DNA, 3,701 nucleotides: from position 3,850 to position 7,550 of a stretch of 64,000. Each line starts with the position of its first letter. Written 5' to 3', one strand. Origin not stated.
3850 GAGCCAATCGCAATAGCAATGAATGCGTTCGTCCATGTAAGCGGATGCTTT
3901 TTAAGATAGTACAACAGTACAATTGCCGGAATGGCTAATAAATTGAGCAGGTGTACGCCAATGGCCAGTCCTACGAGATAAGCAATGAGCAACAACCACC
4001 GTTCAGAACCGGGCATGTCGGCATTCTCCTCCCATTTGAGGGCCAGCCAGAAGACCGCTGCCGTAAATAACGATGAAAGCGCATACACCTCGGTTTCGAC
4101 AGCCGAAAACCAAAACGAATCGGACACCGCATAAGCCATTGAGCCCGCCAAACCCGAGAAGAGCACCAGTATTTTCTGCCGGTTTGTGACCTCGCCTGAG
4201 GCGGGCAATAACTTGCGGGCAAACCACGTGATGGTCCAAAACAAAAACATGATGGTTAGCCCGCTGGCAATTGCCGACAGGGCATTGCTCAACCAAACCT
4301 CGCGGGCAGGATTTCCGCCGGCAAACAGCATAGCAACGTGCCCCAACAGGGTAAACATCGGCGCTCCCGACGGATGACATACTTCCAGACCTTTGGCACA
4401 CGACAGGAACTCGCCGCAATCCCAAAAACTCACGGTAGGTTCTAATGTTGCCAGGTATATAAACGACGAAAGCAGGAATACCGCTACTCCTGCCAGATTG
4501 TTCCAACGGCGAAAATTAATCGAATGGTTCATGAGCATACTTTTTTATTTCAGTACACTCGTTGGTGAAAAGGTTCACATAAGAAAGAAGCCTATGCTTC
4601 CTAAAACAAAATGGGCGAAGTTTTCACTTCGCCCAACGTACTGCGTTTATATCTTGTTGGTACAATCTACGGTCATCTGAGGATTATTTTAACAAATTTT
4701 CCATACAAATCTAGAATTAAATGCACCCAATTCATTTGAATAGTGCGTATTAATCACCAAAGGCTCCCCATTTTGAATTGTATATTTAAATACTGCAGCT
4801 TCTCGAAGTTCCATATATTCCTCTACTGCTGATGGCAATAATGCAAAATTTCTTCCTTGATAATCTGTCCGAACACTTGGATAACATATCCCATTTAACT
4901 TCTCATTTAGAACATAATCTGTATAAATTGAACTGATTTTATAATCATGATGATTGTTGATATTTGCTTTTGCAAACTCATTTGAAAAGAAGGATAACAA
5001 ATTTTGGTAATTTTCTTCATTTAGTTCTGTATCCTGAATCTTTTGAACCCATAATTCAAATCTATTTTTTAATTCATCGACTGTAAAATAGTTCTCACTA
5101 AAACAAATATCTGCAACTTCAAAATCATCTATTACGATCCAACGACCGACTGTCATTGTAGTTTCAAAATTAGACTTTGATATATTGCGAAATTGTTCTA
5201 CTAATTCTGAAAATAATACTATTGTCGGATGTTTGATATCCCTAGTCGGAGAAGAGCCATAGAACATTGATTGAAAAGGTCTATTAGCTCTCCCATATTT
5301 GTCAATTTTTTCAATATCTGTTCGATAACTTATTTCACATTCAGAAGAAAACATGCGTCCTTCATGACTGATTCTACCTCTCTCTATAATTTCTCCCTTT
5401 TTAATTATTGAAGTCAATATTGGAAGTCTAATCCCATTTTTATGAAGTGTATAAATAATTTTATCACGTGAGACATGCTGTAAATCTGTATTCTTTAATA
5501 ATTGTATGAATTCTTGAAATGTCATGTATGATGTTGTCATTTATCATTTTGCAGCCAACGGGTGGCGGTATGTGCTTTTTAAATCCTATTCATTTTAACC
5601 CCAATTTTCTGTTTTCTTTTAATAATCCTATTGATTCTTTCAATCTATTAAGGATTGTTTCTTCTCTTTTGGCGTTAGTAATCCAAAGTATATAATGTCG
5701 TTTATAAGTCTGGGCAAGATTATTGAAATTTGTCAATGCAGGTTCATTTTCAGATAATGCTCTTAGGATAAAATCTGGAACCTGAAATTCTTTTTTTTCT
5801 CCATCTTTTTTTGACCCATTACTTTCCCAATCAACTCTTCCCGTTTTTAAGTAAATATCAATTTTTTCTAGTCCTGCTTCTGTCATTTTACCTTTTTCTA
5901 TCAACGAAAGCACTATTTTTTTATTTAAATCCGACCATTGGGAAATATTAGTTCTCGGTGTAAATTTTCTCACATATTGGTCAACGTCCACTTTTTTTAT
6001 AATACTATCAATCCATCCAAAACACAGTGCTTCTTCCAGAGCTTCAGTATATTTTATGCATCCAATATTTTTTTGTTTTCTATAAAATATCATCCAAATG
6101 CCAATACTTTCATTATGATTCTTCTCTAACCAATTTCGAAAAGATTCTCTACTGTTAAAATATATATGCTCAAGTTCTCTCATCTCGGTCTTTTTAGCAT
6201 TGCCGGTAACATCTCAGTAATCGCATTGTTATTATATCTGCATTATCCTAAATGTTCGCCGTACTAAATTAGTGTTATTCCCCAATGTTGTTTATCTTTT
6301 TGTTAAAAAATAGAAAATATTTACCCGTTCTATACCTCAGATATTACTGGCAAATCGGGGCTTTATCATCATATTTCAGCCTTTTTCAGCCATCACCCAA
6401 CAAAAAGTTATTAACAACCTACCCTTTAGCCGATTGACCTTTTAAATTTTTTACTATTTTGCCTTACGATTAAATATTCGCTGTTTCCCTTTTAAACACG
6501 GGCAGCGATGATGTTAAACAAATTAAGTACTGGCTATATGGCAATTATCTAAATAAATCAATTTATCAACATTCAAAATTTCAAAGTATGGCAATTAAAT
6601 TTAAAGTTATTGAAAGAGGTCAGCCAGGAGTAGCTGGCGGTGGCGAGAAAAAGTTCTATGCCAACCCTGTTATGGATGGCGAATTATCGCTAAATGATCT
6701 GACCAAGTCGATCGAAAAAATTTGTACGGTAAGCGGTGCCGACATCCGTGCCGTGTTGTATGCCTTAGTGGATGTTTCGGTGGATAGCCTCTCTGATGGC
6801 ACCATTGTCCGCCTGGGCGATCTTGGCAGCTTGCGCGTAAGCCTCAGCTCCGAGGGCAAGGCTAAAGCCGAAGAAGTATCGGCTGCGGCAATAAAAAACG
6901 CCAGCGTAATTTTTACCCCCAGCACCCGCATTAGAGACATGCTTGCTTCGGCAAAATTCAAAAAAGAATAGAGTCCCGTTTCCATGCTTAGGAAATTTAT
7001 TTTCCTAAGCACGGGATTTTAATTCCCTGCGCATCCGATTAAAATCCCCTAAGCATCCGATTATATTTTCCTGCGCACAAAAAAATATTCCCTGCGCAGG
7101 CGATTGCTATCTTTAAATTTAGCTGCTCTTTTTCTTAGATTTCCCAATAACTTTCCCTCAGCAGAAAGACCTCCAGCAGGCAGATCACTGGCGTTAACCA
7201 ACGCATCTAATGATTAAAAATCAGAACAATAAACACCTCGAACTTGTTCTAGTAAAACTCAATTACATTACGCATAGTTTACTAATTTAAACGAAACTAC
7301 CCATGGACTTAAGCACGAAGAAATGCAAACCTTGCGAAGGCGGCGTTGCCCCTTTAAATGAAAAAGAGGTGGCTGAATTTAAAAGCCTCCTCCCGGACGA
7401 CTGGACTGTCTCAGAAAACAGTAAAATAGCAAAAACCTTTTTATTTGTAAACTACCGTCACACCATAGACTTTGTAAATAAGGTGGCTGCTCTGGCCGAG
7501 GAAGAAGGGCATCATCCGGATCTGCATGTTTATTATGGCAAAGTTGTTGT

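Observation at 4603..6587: AT-rich two-gene islet: orphan RES-domain toxin-family gene behind a YdeI-like gene, with no canonical antitoxin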

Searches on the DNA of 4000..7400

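Call 54: search_rna_families(source=window, start=4000, end=7400, threshold=evalue, max_evalue=1)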
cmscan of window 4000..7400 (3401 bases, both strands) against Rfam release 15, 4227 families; matches with E-value up to 1: 3.
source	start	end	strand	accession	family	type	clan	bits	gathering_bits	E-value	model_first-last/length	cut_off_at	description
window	6968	7024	+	RF04255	MIR8001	Gene; miRNA;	-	23.6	90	0.27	1-67/67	no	MIR8001 microRNA precursor family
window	6980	7014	-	RF04255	MIR8001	Gene; miRNA;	-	23.3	90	0.33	1-67/67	no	MIR8001 microRNA precursor family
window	6335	6400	-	RF01145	sR14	Gene; snRNA; snoRNA; CD-box;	-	18.7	38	0.068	1-54/54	no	Small nucleolar RNA sR14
